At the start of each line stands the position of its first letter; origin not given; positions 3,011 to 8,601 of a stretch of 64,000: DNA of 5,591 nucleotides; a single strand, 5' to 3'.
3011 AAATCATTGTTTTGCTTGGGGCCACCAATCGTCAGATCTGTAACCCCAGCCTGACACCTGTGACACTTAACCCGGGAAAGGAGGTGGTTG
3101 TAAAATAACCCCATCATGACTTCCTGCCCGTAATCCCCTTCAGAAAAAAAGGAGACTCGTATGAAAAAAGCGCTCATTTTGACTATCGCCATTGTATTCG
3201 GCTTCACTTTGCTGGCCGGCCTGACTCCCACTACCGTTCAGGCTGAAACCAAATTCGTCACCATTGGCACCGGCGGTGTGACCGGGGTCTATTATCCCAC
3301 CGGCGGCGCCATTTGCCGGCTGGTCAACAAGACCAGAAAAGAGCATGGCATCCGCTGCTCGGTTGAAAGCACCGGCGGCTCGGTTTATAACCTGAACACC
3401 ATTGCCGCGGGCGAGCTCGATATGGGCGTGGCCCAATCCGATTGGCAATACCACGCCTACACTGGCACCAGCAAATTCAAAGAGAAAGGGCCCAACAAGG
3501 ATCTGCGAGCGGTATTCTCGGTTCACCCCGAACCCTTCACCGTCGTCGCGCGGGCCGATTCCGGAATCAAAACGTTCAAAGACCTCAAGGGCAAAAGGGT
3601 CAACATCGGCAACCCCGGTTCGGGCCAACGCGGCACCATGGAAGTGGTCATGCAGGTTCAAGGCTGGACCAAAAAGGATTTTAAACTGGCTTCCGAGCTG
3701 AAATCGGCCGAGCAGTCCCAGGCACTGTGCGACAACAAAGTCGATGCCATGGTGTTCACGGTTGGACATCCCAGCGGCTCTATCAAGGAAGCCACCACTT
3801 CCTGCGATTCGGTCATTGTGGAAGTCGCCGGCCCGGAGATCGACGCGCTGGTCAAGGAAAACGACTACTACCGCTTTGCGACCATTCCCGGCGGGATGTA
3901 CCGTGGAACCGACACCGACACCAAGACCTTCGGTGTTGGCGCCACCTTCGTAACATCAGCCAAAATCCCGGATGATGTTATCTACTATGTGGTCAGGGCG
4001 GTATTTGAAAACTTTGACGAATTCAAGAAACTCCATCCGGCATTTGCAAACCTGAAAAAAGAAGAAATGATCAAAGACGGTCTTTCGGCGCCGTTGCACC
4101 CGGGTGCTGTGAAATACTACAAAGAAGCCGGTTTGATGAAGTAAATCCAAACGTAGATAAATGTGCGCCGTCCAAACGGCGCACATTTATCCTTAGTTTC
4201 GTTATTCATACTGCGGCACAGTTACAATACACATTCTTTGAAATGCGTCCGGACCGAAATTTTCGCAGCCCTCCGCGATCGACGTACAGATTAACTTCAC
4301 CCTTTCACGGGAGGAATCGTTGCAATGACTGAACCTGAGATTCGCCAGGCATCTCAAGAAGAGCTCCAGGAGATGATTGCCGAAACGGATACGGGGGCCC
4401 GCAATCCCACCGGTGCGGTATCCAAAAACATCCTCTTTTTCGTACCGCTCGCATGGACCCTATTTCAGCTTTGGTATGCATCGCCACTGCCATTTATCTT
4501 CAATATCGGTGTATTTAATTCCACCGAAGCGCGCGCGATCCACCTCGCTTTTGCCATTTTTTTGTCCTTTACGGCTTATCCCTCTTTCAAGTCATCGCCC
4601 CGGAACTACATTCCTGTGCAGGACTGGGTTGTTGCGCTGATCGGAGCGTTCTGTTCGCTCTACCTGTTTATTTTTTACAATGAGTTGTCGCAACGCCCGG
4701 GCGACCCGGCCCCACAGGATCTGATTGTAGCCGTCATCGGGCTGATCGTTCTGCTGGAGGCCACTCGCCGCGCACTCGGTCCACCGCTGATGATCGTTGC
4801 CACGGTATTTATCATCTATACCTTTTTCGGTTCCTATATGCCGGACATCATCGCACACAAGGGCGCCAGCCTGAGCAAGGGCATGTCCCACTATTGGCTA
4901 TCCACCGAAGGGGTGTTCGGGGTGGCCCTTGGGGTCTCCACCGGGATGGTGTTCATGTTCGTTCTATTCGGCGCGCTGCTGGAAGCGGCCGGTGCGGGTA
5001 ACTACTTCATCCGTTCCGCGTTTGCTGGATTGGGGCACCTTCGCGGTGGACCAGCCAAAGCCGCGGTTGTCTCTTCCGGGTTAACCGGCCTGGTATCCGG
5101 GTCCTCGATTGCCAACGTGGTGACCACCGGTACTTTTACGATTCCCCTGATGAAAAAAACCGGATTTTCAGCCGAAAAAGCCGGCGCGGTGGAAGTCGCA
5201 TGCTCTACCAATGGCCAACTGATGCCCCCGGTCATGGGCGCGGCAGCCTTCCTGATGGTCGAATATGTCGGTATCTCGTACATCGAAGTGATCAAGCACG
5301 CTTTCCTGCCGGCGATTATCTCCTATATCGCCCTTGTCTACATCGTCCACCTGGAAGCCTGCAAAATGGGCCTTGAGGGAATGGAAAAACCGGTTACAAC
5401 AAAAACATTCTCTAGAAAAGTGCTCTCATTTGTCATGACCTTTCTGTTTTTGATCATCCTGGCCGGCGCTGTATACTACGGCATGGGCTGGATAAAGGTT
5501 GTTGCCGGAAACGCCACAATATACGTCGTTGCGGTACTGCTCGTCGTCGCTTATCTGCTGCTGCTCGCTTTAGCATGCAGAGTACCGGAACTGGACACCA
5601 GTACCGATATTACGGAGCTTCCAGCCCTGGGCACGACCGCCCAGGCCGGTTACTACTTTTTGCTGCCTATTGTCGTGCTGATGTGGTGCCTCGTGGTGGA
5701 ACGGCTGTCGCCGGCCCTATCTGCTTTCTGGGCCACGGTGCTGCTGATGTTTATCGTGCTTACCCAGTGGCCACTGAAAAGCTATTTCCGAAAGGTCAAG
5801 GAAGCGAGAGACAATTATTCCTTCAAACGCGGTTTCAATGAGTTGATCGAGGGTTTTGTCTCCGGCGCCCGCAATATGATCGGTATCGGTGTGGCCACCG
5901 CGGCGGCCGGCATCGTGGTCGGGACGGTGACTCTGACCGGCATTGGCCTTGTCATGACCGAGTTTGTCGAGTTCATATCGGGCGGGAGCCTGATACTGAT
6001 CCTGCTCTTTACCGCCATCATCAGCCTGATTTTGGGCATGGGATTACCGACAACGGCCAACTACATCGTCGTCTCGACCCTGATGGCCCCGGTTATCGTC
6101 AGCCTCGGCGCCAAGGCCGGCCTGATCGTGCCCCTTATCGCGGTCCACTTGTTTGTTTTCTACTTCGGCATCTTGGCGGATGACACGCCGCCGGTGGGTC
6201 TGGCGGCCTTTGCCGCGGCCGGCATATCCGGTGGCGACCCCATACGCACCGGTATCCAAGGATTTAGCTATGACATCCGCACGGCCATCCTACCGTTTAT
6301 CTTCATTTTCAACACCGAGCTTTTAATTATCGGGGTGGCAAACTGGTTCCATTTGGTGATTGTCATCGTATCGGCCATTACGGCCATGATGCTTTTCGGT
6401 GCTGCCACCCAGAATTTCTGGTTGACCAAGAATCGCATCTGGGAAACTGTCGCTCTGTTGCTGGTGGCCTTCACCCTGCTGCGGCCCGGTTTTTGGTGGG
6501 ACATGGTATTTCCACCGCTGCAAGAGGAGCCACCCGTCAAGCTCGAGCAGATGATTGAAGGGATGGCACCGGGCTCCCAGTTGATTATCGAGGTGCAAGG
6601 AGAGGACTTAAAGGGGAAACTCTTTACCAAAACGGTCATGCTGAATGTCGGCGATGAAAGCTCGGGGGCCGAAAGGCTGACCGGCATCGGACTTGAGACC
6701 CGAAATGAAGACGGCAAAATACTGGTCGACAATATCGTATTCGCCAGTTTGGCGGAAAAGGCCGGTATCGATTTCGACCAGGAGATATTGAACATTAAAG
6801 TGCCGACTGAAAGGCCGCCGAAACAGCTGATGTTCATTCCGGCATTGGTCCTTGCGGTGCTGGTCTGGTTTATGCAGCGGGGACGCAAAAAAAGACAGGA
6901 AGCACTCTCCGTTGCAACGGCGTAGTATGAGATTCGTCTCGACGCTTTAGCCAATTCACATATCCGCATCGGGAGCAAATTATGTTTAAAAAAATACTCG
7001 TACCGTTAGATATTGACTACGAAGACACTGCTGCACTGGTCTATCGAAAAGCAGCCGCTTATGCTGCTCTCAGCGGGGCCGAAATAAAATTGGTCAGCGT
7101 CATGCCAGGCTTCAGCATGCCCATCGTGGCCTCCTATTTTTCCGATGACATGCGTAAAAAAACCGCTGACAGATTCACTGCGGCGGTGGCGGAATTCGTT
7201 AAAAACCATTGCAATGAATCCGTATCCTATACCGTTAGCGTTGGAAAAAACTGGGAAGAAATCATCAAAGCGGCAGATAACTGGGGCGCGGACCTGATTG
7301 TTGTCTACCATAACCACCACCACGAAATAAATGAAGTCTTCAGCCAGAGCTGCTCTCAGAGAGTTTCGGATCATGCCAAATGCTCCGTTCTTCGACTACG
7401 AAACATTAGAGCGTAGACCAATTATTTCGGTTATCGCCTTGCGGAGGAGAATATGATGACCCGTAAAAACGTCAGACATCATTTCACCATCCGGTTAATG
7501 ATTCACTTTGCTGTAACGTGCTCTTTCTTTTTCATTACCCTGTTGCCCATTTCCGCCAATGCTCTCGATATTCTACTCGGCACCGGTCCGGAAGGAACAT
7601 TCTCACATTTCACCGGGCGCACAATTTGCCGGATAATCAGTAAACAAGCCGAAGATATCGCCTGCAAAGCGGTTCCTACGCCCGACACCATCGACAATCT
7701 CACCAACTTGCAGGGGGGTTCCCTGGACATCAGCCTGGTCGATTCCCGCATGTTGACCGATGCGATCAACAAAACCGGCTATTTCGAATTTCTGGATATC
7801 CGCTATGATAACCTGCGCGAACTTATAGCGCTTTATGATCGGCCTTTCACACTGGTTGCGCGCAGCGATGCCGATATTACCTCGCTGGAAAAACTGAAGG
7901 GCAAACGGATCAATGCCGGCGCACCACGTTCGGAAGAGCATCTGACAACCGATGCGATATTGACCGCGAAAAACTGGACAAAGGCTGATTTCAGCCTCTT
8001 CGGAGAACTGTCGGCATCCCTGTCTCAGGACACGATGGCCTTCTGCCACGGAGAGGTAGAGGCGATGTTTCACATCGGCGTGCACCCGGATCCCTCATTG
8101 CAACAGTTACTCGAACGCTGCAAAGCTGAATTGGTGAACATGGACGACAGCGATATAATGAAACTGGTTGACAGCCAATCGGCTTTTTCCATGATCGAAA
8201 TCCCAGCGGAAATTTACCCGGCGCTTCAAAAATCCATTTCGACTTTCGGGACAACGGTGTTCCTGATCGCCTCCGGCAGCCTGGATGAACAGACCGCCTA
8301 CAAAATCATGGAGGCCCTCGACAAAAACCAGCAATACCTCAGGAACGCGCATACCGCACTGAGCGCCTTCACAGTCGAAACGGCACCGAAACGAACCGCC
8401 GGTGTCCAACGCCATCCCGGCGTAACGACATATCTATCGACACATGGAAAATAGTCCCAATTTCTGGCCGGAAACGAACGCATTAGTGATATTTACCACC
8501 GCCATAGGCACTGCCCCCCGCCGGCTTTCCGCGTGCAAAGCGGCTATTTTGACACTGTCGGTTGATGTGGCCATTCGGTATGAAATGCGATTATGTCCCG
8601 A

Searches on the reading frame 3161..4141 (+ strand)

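Call 54: search_protein_families(library=pfam, proteins=[window:3161-4141:+], max_evalue=0.0001)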
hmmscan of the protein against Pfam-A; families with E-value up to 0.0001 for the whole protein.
window:3161-4141:+ (327 aa): 2 families
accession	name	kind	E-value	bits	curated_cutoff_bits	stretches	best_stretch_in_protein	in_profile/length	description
PF16868.10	NMT1_3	-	1.4e-96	324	27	1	35-324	1-289/289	NMT1-like family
PF09084.16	NMT1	-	4e-10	40.4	20.5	1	60-203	17-151/216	NMT1/THI5 like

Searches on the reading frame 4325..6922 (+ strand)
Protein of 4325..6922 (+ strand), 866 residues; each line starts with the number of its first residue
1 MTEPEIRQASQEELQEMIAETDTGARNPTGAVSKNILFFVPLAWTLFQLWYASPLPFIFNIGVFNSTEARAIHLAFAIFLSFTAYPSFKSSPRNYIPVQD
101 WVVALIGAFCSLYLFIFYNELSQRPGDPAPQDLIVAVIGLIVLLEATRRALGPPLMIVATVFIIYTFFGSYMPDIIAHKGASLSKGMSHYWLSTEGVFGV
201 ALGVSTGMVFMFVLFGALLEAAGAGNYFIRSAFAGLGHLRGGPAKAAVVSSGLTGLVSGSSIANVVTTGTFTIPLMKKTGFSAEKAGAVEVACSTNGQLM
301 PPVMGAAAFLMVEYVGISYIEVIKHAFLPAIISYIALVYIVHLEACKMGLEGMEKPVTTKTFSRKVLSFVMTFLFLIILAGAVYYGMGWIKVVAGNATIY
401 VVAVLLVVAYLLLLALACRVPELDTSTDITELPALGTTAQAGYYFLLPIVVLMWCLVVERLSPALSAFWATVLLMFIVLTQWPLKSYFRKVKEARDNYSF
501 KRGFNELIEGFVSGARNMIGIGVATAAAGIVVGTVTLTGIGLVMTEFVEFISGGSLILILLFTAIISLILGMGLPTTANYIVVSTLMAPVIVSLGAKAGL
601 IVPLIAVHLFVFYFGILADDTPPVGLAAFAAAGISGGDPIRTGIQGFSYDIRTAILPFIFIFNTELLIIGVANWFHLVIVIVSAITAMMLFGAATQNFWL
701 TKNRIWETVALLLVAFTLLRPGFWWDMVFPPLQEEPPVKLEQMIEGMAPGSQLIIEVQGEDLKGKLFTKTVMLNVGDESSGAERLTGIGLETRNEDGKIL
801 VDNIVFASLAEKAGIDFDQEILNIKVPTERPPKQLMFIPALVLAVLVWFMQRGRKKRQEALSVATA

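Call 54: search_protein_families(library=pfam, proteins=[window:4325-6922:+], max_evalue=0.0001)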
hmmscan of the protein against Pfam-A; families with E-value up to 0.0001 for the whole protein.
window:4325-6922:+ (866 aa): 2 families
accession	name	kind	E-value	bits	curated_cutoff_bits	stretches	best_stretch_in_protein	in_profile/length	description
PF06808.19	DctM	-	2.4e-76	257.6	23.8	2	139-408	2-252/413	Tripartite ATP-independent periplasmic transporter, DctM component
PF11874.13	DUF3394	-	1.5e-68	230.5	28.2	1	678-856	2-180/181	Domain of unknown function (DUF3394)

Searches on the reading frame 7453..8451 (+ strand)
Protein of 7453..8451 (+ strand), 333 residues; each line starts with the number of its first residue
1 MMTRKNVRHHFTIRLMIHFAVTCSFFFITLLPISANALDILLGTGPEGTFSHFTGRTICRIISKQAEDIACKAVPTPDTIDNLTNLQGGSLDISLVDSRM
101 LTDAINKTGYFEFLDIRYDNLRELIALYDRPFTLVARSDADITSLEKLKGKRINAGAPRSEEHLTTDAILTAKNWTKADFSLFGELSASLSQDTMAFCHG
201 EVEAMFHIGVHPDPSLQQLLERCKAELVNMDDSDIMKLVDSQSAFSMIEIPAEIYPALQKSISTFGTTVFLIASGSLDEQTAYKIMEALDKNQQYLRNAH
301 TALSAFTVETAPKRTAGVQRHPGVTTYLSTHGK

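Call 54: search_protein_families(library=pfam, proteins=[window:7453-8451:+], max_evalue=0.0001)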
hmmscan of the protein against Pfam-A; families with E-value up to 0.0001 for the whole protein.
window:7453-8451:+ (333 aa): 1 family
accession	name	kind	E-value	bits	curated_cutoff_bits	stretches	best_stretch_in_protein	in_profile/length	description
PF16868.10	NMT1_3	-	6.8e-45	154.3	27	1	42-329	1-286/289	NMT1-like family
